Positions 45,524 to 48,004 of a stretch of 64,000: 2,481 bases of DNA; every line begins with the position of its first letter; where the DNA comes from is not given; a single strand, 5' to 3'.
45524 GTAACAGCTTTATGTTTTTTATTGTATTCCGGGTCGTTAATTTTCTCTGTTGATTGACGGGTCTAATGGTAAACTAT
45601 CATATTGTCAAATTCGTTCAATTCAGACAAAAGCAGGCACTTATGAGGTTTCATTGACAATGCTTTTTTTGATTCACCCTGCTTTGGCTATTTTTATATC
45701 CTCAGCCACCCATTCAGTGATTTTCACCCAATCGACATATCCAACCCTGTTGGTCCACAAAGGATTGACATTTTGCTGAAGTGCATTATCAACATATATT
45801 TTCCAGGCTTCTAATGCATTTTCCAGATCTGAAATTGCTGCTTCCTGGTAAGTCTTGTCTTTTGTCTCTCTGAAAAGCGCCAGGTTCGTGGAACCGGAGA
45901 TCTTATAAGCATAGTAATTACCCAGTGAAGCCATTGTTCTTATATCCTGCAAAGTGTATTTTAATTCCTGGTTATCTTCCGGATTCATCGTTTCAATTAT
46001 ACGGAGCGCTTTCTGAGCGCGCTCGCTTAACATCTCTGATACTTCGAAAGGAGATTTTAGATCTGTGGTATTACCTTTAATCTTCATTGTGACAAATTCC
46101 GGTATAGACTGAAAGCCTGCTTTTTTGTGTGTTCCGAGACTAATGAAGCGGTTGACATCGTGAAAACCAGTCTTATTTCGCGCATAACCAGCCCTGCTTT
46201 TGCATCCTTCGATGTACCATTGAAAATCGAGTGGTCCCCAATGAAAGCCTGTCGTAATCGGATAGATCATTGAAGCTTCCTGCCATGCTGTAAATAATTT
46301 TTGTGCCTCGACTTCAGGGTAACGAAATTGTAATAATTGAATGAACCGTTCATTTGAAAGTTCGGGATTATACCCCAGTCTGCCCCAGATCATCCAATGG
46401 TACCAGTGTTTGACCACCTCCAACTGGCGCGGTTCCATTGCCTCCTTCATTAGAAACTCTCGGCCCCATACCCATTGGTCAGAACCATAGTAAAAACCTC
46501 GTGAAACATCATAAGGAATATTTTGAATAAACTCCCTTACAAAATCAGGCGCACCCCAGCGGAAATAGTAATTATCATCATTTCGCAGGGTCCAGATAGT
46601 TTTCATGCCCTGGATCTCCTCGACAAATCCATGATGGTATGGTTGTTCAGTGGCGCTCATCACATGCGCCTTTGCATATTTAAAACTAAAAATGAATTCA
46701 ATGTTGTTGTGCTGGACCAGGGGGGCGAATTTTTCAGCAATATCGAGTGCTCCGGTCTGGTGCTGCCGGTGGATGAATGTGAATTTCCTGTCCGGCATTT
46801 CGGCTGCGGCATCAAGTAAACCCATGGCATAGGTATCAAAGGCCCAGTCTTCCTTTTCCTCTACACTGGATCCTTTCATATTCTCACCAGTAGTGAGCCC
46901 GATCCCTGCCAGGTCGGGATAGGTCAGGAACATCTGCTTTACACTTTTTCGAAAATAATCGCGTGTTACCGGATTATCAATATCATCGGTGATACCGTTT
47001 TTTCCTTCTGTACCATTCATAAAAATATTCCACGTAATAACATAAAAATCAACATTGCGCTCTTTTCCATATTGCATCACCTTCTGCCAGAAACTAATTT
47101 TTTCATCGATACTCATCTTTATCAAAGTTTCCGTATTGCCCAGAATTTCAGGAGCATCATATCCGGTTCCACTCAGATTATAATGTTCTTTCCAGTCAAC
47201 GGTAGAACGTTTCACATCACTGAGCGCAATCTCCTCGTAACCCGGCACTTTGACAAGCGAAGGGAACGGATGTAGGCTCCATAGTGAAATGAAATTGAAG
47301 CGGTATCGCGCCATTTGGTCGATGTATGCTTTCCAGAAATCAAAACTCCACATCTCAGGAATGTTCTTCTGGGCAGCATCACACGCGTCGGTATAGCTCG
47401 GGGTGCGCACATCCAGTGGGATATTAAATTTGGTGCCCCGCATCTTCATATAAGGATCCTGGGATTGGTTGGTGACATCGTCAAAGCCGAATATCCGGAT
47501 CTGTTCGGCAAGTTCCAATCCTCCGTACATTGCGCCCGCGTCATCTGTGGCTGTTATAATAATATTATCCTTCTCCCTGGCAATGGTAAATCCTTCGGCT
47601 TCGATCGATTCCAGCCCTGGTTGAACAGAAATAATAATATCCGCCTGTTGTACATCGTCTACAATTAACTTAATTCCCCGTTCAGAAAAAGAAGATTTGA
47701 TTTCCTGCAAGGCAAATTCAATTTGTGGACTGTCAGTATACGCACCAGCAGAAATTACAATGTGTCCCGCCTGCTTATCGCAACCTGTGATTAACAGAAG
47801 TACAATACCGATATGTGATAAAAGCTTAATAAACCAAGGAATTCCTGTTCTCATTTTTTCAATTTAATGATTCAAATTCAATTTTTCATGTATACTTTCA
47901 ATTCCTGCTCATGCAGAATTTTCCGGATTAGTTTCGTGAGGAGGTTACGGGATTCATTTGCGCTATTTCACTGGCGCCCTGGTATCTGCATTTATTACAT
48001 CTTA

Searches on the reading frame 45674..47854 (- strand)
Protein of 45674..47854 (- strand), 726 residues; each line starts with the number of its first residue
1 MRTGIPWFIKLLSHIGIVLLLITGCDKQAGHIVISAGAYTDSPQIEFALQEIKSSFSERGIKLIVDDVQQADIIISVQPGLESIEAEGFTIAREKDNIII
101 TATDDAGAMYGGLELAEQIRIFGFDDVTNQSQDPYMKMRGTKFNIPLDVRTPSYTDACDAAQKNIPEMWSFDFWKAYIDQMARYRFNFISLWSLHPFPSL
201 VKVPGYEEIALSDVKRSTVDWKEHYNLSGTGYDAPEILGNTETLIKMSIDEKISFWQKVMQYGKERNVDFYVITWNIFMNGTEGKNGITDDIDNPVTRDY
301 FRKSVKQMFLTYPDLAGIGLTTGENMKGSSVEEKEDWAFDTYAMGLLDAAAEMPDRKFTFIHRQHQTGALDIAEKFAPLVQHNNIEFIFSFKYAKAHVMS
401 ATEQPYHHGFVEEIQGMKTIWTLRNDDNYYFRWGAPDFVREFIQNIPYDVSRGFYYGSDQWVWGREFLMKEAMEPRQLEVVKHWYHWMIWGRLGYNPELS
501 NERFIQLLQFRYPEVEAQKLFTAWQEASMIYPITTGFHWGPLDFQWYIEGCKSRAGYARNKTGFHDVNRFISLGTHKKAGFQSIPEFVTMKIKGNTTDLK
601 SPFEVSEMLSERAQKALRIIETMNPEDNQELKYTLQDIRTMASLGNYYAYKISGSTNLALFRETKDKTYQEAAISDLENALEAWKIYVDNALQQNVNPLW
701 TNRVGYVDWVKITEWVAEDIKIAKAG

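Call 3: search_protein_families(library=pfam, proteins=[window:45674-47854:-], max_evalue=0.001)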
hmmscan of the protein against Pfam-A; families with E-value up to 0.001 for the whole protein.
window:45674-47854:- (726 aa): 1 family
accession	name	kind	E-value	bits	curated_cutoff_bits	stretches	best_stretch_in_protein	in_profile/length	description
PF03648.19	Glyco_hydro_67N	-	0.00074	20.2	24.3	0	63-112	64-117/120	Glycosyl hydrolase family 67 N-terminus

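Call 8: search_protein_families(library=ncbifam, proteins=[window:45674-47854:-], max_evalue=0.001)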
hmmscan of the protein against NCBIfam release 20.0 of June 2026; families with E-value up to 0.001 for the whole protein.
window:45674-47854:- (726 aa): 1 family
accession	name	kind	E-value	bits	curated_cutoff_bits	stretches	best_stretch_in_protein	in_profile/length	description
NF049878.1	AlphGalctur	equivalog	1.6e-29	102.6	1300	2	77-206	76-207/901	alpha-d-galacturonidase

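Call 33: search_solved_structures(query=window:45674-47854:-, max_evalue=0.01)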
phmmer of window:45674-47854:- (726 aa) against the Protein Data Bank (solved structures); distinct sequences matched with E-value up to 0.01: 3.
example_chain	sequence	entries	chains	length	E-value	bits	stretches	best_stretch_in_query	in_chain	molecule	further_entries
6hze_A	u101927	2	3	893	3.2e-18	68.8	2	19-207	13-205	BPa0997 | BPa0997 N-ter E361S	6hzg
6hzf_A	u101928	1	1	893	6.1e-18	67.8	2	19-207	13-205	BPa0997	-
6hzf_B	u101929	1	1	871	1.5e-15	59.9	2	72-207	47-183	BPa0997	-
